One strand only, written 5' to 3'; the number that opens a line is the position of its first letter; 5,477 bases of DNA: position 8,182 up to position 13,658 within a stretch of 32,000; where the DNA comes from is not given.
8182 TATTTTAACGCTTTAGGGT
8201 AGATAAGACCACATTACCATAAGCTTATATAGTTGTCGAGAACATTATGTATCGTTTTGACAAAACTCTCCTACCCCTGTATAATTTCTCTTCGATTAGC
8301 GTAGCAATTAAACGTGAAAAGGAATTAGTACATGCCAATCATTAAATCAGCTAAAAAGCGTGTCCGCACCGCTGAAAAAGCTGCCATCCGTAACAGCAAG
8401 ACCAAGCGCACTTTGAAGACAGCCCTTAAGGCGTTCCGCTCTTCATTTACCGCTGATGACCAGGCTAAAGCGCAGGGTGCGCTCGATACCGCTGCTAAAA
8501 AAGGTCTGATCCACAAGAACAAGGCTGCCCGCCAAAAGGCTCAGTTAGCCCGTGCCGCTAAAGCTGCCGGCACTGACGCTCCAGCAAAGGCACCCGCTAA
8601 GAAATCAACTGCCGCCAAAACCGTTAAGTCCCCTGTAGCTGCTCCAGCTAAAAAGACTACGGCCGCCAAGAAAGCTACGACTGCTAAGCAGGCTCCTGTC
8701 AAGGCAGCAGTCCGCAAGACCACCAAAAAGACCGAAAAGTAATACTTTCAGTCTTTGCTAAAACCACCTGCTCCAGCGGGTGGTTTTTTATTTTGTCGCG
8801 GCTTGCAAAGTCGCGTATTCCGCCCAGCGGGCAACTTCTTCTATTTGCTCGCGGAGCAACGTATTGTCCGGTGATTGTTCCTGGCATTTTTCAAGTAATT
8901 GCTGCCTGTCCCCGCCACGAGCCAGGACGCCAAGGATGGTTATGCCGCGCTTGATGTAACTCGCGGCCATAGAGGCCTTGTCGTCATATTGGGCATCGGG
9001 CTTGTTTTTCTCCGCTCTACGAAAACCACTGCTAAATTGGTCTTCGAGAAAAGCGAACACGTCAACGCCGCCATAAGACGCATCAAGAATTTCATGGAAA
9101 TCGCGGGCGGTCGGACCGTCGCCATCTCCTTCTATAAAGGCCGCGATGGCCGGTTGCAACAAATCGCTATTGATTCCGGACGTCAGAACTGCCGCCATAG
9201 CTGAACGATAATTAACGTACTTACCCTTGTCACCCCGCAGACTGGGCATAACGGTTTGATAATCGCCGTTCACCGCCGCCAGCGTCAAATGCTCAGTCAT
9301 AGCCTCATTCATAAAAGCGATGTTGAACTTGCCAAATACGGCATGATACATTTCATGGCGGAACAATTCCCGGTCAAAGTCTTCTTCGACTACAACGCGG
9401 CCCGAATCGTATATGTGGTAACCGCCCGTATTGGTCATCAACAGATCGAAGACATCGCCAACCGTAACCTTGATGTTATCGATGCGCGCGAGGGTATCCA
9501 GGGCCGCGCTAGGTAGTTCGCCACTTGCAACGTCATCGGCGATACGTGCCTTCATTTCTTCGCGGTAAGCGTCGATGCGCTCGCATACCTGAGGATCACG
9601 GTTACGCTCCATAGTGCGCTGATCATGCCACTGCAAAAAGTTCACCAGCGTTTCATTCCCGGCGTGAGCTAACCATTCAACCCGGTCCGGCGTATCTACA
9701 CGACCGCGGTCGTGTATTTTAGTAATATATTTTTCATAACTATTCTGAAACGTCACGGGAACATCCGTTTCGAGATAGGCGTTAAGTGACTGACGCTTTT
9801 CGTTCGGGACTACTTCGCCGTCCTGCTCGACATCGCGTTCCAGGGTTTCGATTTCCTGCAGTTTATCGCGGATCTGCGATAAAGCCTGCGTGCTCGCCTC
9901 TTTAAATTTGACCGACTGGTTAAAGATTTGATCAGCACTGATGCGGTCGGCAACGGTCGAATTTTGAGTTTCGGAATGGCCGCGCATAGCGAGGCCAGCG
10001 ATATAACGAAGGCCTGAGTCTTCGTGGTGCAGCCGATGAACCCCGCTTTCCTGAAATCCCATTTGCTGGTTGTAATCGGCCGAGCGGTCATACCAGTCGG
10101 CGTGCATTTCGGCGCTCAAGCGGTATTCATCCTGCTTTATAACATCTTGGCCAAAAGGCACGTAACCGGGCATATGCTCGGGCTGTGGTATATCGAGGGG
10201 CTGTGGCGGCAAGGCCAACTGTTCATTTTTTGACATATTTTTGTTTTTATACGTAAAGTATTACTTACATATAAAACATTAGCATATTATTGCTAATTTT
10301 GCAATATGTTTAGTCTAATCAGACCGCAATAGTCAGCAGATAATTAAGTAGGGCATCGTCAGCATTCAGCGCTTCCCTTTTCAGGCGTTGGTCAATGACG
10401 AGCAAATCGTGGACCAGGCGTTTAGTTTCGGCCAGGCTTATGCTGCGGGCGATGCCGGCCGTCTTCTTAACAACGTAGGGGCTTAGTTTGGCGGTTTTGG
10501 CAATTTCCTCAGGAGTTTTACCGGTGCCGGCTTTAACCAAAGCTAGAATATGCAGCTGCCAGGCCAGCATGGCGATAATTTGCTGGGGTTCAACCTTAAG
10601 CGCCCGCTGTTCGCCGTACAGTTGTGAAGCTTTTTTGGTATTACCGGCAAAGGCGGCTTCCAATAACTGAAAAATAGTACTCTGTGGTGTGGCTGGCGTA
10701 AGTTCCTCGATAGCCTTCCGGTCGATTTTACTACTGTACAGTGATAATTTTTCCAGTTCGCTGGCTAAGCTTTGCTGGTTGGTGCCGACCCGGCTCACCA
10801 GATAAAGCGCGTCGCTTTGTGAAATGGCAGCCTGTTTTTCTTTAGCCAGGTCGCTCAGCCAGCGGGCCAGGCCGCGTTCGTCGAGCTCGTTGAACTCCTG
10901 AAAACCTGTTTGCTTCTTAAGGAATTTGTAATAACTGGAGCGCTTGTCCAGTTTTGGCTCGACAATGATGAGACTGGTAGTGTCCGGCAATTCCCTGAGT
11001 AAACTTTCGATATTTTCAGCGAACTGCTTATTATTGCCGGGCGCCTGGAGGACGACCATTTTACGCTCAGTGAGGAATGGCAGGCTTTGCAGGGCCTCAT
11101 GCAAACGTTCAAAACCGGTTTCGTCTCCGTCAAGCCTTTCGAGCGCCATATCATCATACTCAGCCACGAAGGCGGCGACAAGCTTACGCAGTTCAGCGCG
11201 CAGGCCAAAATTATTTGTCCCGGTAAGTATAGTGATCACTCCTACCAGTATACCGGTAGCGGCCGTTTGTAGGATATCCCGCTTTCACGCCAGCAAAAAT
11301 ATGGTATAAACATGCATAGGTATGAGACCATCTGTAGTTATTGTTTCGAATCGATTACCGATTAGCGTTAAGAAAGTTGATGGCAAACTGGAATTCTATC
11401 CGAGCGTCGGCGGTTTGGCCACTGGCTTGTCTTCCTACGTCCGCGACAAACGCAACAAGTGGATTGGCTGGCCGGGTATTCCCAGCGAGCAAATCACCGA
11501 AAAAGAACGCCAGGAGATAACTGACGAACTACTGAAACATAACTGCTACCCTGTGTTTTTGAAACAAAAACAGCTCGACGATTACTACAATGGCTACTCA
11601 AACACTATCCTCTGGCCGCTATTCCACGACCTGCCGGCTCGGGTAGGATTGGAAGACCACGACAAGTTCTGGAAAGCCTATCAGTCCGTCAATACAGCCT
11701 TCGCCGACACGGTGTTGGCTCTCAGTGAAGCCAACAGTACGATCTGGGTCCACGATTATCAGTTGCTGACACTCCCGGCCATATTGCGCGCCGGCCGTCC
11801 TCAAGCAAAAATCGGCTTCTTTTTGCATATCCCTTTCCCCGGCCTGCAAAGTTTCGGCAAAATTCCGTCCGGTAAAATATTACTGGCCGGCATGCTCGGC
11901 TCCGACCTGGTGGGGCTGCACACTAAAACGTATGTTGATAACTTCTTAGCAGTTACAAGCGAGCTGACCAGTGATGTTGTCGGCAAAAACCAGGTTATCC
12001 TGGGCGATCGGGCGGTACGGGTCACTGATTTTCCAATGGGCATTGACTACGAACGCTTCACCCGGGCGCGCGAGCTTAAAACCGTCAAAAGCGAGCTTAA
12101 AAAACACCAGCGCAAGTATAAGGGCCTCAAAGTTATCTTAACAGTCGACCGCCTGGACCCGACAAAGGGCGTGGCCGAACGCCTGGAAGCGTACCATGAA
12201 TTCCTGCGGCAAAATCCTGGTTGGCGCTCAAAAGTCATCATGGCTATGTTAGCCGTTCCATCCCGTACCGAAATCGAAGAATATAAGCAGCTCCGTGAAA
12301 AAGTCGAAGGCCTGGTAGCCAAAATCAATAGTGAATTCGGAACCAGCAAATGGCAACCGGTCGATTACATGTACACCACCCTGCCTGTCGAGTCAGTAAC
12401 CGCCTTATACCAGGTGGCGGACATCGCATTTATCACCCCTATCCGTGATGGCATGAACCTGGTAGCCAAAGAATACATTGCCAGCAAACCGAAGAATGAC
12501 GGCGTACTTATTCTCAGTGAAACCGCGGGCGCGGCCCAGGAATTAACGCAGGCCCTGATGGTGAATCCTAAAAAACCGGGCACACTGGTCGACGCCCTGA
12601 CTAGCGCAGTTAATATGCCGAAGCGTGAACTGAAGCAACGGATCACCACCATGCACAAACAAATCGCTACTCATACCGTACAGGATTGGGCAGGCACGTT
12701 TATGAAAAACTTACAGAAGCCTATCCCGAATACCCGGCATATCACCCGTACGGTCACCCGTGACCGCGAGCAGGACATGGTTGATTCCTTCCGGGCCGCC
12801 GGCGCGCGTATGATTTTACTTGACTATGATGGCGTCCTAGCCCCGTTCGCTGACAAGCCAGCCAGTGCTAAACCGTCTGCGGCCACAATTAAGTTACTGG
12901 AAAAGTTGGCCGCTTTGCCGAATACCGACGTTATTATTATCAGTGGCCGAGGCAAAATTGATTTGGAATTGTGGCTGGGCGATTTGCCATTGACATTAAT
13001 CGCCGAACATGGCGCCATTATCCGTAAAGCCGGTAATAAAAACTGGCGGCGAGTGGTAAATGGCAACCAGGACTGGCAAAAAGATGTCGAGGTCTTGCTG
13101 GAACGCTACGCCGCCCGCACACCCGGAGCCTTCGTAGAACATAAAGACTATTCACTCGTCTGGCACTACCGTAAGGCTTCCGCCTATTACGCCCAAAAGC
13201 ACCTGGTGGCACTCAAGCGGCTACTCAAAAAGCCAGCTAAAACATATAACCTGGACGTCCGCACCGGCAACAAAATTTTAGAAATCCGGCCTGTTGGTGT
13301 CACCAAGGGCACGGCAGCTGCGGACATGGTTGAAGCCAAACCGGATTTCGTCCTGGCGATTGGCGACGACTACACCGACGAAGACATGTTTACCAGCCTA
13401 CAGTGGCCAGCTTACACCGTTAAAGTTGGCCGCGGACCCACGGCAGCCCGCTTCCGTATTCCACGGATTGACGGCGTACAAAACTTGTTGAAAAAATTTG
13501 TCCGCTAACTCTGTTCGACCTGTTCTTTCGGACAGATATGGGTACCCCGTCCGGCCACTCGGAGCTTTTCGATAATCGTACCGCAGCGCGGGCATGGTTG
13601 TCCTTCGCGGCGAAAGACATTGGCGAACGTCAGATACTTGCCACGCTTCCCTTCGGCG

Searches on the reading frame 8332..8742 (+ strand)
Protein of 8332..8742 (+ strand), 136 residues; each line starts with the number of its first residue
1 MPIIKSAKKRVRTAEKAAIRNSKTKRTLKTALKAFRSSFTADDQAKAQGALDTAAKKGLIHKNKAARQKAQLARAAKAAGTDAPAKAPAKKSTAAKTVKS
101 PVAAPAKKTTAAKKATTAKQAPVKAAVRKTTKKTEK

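Call 56: search_protein_families(library=pfam, proteins=[window:8332-8742:+], max_evalue=0.001)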
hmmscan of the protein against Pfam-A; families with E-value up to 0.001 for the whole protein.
window:8332-8742:+ (136 aa): 1 family
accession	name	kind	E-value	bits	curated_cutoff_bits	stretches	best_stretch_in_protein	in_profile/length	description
PF01649.23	Ribosomal_S20p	-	4.4e-16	59.7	29.5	1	4-76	3-82/83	Ribosomal protein S20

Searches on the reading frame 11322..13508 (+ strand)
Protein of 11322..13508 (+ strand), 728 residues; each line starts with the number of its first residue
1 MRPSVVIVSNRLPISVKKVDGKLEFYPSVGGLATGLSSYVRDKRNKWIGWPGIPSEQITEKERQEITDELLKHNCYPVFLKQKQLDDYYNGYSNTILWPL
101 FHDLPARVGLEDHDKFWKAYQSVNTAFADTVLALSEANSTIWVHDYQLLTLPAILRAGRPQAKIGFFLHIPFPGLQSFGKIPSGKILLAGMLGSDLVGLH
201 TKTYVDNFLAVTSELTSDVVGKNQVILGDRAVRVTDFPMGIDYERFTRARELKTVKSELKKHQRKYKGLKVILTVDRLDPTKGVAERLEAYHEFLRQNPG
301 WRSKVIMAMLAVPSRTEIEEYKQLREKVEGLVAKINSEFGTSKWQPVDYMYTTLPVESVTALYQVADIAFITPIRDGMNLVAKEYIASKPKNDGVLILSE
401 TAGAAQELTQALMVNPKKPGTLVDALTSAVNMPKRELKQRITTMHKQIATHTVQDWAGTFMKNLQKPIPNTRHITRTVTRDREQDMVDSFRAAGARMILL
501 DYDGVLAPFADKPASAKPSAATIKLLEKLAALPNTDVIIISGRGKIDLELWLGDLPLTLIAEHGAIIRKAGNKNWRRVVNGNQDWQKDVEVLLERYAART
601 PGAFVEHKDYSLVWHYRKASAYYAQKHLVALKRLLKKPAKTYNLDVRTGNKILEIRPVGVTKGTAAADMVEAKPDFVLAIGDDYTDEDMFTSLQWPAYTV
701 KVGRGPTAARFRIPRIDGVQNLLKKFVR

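Call 56: search_protein_families(library=pfam, proteins=[window:11322-13508:+], max_evalue=0.001)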
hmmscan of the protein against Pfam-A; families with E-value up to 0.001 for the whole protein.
window:11322-13508:+ (728 aa): 4 families
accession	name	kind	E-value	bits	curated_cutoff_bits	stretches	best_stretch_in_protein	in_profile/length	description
PF00982.27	Glyco_transf_20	-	2.8e-140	468.6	32.5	1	4-465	2-472/473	Glycosyltransferase family 20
PF02358.22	Trehalose_PPase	-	2.8e-50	171.1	27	1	499-694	1-204/235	Trehalose-phosphatase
PF08282.18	Hydrolase_3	-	2.8e-06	27.7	20.9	0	631-693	157-222/255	haloacid dehalogenase-like hydrolase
PF00534.26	Glycos_transf_1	-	2.2e-05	24.5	26.4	0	256-388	2-115/172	Glycosyl transferases group 1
